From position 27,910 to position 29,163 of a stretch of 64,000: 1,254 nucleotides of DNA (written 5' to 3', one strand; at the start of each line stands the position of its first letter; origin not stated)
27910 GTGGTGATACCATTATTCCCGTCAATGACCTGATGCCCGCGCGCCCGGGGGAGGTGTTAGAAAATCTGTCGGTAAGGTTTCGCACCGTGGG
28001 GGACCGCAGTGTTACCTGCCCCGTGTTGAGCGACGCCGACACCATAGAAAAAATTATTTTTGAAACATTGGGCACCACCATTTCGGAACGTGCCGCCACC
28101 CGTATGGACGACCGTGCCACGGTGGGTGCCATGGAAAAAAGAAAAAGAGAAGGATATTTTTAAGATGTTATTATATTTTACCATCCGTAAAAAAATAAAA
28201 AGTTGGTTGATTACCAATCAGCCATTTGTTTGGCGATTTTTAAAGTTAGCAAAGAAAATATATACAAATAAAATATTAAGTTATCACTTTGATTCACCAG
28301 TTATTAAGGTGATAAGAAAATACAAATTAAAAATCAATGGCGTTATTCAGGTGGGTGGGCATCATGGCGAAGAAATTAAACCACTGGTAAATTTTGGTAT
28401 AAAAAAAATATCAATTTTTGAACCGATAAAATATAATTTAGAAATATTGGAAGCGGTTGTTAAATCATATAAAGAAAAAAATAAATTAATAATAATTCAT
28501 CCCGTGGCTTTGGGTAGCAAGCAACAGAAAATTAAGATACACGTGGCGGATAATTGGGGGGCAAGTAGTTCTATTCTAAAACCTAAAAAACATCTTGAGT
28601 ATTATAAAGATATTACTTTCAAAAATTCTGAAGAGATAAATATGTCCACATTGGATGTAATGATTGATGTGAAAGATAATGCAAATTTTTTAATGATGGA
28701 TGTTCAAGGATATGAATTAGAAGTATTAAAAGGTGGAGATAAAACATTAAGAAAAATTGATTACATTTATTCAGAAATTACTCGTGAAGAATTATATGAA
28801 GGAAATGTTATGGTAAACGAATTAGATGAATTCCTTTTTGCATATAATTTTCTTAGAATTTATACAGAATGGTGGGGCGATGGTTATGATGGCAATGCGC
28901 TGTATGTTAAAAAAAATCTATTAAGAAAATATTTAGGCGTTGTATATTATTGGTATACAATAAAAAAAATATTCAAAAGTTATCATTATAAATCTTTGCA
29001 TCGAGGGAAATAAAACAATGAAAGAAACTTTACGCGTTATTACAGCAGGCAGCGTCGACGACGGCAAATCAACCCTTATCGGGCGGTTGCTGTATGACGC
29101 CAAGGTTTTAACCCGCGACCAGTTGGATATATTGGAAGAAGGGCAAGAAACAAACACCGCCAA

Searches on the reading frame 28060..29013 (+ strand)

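Call 68: search_protein_families(library=pfam, proteins=[window:28060-29013:+], max_evalue=0.001)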
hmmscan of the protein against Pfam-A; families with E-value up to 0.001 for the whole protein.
window:28060-29013:+ (317 aa): 1 family
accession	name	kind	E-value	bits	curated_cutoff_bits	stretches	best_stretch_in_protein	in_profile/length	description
PF05050.19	Methyltransf_21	-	1.8e-15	57.9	22.7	1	98-264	2-171/173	Methyltransferase FkbM domain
